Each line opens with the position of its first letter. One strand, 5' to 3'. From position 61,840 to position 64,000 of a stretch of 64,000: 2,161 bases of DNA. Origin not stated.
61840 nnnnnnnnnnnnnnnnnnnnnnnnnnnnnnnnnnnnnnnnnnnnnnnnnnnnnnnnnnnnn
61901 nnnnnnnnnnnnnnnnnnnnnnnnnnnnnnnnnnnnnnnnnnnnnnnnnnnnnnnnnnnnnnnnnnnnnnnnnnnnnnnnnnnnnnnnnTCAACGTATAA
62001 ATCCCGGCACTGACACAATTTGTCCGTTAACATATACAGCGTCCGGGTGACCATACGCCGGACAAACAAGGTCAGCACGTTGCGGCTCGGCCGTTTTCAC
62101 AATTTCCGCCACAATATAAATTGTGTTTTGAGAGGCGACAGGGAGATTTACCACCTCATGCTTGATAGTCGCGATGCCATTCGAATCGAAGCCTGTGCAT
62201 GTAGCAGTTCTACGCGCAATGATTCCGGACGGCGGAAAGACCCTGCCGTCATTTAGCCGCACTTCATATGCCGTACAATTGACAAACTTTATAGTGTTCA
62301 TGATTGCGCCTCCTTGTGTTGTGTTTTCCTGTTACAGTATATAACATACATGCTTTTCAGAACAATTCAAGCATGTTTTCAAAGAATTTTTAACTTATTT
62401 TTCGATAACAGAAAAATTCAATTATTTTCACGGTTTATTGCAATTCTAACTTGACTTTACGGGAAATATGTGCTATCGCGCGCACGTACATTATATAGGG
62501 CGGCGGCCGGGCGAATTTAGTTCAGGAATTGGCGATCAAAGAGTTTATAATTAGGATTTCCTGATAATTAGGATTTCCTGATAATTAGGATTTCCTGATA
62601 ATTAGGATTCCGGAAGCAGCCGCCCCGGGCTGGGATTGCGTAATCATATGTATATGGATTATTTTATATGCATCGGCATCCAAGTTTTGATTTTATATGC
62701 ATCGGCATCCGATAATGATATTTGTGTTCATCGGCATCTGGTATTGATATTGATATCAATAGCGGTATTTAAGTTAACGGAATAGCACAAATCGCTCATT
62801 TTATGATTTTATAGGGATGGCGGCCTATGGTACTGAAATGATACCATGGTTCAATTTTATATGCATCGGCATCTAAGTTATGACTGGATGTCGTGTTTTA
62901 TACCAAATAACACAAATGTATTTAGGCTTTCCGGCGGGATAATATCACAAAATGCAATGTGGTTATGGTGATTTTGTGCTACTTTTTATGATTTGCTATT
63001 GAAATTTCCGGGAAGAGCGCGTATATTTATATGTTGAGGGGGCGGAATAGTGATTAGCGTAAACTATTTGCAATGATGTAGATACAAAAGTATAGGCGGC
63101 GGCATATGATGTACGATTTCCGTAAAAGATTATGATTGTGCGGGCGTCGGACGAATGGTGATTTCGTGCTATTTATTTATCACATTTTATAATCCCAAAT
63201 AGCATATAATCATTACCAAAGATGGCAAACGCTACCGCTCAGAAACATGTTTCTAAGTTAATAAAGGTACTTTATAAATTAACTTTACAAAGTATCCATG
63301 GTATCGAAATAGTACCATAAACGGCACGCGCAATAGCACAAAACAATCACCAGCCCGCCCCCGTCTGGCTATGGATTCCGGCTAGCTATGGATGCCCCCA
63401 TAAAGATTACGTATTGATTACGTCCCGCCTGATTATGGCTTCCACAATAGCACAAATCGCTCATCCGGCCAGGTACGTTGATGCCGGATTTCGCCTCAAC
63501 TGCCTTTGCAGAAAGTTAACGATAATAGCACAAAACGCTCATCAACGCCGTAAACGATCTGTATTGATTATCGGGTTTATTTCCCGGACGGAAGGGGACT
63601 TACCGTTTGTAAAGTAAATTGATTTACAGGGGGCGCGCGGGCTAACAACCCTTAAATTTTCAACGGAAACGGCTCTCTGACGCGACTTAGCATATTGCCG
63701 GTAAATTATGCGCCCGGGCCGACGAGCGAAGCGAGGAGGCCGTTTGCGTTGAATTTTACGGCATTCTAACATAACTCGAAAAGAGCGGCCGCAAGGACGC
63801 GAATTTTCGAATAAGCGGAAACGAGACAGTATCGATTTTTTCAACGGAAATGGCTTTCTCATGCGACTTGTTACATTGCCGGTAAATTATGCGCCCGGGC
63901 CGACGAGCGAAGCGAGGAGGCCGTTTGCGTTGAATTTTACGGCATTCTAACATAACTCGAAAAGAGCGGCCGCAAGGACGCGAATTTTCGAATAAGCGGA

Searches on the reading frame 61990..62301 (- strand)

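Call 30: search_protein_families(library=pfam, proteins=[window:61990-62301:-], max_evalue=0.01)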
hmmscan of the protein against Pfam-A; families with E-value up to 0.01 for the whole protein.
window:61990-62301:- (103 aa): 0 families

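Call 40: search_protein_families(library=phrogs, proteins=[window:61990-62301:-], max_evalue=0.001)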
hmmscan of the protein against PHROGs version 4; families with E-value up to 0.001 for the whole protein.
window:61990-62301:- (103 aa): 2 families
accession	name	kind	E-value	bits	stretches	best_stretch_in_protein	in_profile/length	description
phrog_21731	-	unknown function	1.7e-06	28.3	1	5-91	97-187/329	-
phrog_30542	-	unknown function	4e-06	27.3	1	5-102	128-235/237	-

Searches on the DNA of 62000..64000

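Call 78: search_rna_families(source=window, start=62000, end=64000, threshold=evalue, max_evalue=1)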
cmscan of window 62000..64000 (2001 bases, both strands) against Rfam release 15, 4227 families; matches with E-value up to 1: 0.
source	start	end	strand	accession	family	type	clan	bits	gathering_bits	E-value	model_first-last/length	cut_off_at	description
